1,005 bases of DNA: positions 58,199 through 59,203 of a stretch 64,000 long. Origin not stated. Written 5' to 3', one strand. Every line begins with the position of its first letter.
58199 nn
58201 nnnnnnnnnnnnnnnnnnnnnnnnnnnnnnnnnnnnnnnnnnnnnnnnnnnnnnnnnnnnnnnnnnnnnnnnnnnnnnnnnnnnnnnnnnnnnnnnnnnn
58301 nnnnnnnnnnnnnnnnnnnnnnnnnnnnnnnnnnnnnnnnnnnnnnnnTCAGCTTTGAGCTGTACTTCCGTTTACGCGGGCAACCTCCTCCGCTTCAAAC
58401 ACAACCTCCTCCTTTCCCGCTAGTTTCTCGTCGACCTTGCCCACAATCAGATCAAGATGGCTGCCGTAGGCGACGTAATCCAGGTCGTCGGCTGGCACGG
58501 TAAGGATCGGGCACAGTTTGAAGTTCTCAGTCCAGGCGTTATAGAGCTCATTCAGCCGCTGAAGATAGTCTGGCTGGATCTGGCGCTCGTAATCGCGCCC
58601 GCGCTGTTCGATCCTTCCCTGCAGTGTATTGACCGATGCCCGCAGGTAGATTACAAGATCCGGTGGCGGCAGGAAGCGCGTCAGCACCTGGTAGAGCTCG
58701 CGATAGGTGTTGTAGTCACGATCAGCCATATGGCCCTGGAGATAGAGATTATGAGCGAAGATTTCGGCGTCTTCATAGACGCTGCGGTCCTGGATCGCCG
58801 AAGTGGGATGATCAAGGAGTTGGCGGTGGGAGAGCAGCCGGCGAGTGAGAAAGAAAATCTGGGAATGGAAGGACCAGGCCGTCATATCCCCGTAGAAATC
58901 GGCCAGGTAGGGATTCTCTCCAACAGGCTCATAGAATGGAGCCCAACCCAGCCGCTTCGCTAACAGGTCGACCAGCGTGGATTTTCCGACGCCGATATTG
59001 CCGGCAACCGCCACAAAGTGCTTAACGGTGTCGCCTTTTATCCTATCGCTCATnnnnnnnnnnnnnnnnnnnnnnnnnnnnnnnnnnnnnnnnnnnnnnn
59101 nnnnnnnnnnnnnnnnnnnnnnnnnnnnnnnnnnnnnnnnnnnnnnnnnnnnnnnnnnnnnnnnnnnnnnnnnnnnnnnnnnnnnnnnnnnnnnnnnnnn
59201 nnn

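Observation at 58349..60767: Pol-beta nucleotidyltransferase translationally locked between two deoxynucleoside kinase paralogs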

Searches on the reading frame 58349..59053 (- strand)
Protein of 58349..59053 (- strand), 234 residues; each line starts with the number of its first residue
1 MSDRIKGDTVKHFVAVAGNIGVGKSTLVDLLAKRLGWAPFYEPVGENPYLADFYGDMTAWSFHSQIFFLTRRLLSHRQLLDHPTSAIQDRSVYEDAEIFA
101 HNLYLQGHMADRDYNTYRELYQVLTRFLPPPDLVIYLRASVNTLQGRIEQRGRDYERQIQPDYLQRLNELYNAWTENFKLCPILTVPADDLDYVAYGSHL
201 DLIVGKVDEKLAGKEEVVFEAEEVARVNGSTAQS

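Call 4: search_protein_families(library=pfam, proteins=[window:58349-59053:-], max_evalue=0.1)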
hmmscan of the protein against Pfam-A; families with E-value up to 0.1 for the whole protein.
window:58349-59053:- (234 aa): 13 families
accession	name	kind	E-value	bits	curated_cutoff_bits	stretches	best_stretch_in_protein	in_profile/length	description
PF01712.25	dNK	-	3.2e-51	174.4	27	1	15-208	2-199/203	Deoxynucleoside kinase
PF13238.12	AAA_18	-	2.7e-06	28.3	29.4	1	14-153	1-113/128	AAA domain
PF02223.23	Thymidylate_kin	-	3.9e-05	23.9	27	1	114-176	104-164/185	Thymidylate kinase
PF13191.12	AAA_16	-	0.0013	19.7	32.6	1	10-82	24-85/167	AAA ATPase domain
PF13401.12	AAA_22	-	0.0093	16.7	27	1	11-89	5-77/130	AAA domain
PF13671.12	AAA_33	-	0.015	16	27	0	16-157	4-124/143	AAA domain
PF13555.12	AAA_29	-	0.015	15.5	27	1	14-29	25-40/61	P-loop containing region of AAA domain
PF03193.22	RsgA_GTPase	-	0.018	15.3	30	1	8-34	103-129/174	RsgA GTPase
PF20720.3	nSTAND3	-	0.051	13.7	27.2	1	11-34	17-40/155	Novel STAND NTPase 3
PF13521.12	AAA_28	-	0.056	14.1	27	1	14-63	2-51/164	AAA domain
PF13207.12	AAA_17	-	0.069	13.9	27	0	101-156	72-130/136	AAA domain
PF02367.23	TsaE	-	0.075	13.4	26.6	0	11-37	21-47/128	Threonylcarbamoyl adenosine biosynthesis protein TsaE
PF07728.20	AAA_5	-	0.091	13.2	22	0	17-43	5-32/139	AAA domain (dynein-related subfamily)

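Call 5: search_protein_families(library=ncbifam, proteins=[window:58349-59053:-], max_evalue=0.1)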
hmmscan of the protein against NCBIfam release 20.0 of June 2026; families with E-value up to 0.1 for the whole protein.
window:58349-59053:- (234 aa): 9 families
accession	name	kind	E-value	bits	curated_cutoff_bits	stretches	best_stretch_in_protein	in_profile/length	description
TIGR00041.1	DTMP_kinase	equivalog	1.3e-06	28.2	83.25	1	106-177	106-176/196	dTMP kinase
NF003012.0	PRK03839.1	equivalog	0.0002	21.4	152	0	14-37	3-26/180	putative kinase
NF040667.1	hom_kin_desulfo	exception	0.00034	20.5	197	0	14-38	3-27/163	homoserine kinase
NF006746.0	PRK09270.1-5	subfamily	0.0015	17.5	250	1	9-35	19-45/210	nucleoside/nucleotide kinase family protein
TIGR02322.1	phosphon_PhnN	equivalog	0.0061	16.3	156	0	133-168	113-144/179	phosphonate metabolism protein/1,5-bisphosphokinase (PRPP-forming) PhnN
TIGR03263.1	guanyl_kin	equivalog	0.024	14.2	160.45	0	134-161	116-143/180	guanylate kinase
NF008420.0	PRK11247.1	equivalog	0.061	12.5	395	1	12-32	39-59/257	aliphatic sulfonates ABC transporter ATP-binding protein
TIGR00152.1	TIGR00152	equivalog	0.069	13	65.55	0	14-34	2-22/188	dephospho-CoA kinase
TIGR02173.1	cyt_kin_arch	equivalog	0.081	12.9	102.1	0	131-155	90-114/169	(d)CMP kinase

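Call 22: search_solved_structures(query=window:58349-59053:-, max_evalue=0.001)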
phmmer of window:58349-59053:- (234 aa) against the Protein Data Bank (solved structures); distinct sequences matched with E-value up to 0.001: 39.
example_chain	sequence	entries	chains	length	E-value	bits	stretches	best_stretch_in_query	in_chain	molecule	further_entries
8puu_A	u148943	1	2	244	4.9e-39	137.2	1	11-185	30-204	Deoxynucleoside kinase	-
2jas_A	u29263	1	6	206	8.3e-25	90.7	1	14-193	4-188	DEOXYGUANOSINE KINASE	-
2jaq_A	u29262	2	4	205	9.7e-25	90.4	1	14-193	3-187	DEOXYGUANOSINE KINASE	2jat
6ybh_A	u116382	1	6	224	1.6e-14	57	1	13-189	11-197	Deoxynucleoside kinase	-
1zm7_A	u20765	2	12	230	1.8e-14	56.9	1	12-189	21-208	Deoxynucleoside kinase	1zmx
1j90_A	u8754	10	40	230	2e-14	56.7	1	12-189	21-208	Deoxyribonucleoside kinase | DEOXYNUCLEOSIDE KINASE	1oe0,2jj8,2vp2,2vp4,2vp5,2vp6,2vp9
1ot3_A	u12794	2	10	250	2e-14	56.7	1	12-189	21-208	Deoxyribonucleoside Kinase | DEOXYNUCLEOSIDE KINASE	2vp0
2jcs_A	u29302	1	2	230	3.8e-14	55.8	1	12-189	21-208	DEOXYNUCLEOSIDE KINASE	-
2a2z_A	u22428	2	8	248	2.5e-13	53.1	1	8-176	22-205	Deoxycytidine kinase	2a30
2ocp_A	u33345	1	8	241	3.5e-13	52.6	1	53-175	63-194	Deoxyguanosine kinase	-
5lnk_k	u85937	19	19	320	5.2e-13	52.1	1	50-185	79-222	Mitochondrial complex I, 42 kDa subunit | NADH dehydrogenase [ubiquinone] 1 alpha subcomplex subunit 10, mitochondrial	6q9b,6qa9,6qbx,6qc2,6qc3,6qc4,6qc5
6zka_k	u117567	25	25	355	7.8e-13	51.5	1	49-185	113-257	NADH dehydrogenase [ubiquinone] 1 alpha subcomplex subunit 10, mitochondrial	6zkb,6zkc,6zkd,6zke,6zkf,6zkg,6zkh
5o31_O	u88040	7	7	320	2.6e-12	49.8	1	47-184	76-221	NADH dehydrogenase [ubiquinone] 1 alpha subcomplex subunit 10, mitochondrial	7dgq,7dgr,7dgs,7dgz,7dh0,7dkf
9w2u_O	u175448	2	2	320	2.6e-12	49.8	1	47-184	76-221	NADH dehydrogenase [ubiquinone] 1 alpha subcomplex subunit 10, mitochondrial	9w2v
7qsd_O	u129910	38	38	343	3.4e-12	49.4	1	47-184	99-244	NADH dehydrogenase [ubiquinone] 1 alpha subcomplex subunit 10, mitochondrial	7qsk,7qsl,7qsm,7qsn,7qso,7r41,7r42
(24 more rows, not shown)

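Call 36: search_protein_families(library=padloc, proteins=[window:58349-59053:-], max_evalue=0.1)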
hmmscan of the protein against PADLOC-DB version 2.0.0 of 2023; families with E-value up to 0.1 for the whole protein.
window:58349-59053:- (234 aa): 4 families
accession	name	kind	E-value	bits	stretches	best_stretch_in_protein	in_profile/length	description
PDLC02911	VakA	-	6.7e-08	31.3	1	11-180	2-137/163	-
PDLC04690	PDC-M51B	-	8.4e-07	26.9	2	120-177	103-161/191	-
PDLC04140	mad8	-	0.002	15.7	1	12-142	28-130/314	mads_8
PDLC00290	PtuA1|PtuA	-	0.06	10.7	1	12-38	24-50/414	AAA ATPase domain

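Call 37: search_protein_families(library=phrogs, proteins=[window:58349-59053:-], max_evalue=0.01)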
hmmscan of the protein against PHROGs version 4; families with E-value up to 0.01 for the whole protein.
window:58349-59053:- (234 aa): 2 families
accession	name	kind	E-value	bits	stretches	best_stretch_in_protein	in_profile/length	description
phrog_761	-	other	2.4e-30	107.4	1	11-210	19-218/362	thymidylate kinase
phrog_1815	-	other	0.0071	17.6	0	11-36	3-28/197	guanylate kinase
